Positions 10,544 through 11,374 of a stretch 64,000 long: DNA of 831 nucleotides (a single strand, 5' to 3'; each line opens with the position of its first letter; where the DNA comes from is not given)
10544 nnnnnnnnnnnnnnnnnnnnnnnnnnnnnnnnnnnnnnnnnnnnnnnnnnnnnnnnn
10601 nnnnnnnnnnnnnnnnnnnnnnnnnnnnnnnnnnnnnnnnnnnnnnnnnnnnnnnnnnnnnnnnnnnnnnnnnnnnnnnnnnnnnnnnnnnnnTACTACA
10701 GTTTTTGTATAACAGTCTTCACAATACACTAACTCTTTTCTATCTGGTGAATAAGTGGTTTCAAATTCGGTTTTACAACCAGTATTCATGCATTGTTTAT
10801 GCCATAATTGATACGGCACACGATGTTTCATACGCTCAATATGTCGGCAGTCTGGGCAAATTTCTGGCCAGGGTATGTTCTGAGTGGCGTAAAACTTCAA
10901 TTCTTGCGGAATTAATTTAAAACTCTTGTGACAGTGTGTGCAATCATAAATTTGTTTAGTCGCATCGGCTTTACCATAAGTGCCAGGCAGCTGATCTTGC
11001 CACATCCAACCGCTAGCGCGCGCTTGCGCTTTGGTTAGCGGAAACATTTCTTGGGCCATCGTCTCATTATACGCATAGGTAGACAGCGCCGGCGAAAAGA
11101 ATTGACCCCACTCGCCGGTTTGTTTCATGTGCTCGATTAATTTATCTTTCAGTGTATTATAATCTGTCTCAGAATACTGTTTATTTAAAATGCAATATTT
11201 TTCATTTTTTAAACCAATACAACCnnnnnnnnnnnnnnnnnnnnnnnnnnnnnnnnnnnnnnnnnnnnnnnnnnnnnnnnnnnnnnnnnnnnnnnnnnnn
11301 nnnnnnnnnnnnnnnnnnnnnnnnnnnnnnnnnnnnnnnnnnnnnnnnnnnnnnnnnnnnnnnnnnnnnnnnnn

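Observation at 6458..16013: Five tandem paralogs of an uncharacterised ~45-Cys double-zinc-ribbon protein family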

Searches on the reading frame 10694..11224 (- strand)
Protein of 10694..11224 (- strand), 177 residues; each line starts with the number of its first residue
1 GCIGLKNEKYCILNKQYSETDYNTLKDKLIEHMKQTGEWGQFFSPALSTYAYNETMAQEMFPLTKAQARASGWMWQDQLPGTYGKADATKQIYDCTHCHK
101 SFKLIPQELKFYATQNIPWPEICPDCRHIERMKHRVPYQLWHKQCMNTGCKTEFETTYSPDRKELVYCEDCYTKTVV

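Call 61: predict_structure(alignment_id=A4)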
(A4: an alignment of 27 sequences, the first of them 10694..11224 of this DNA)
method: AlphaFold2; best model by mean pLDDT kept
length: 177 residues; sequences in the alignment: 27
mean_pLDDT: 83.1   pTM: 0.55
mean pLDDT of the five models: 83.1, 81.4, 81.3, 78.3, 78.2
residues with pLDDT >= 90: 71; 70-90: 78; 50-70: 21; < 50: 7
segments of 3 or more residues with pLDDT < 50: 1-6
pLDDT, mean of each block of 10 residues (from residue 1): 51 75 79 66 62 83 89 86 85 92 93 95 91 81 95 92 91 94
secondary structure, 60 per line:
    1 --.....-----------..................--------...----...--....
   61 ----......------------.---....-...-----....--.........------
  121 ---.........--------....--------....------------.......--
elements in order: H3-7 H19-36 H57-60 H65-70 E92-94 E100-103 H106-114 H124-132 E141-144 E153-156 H169-175
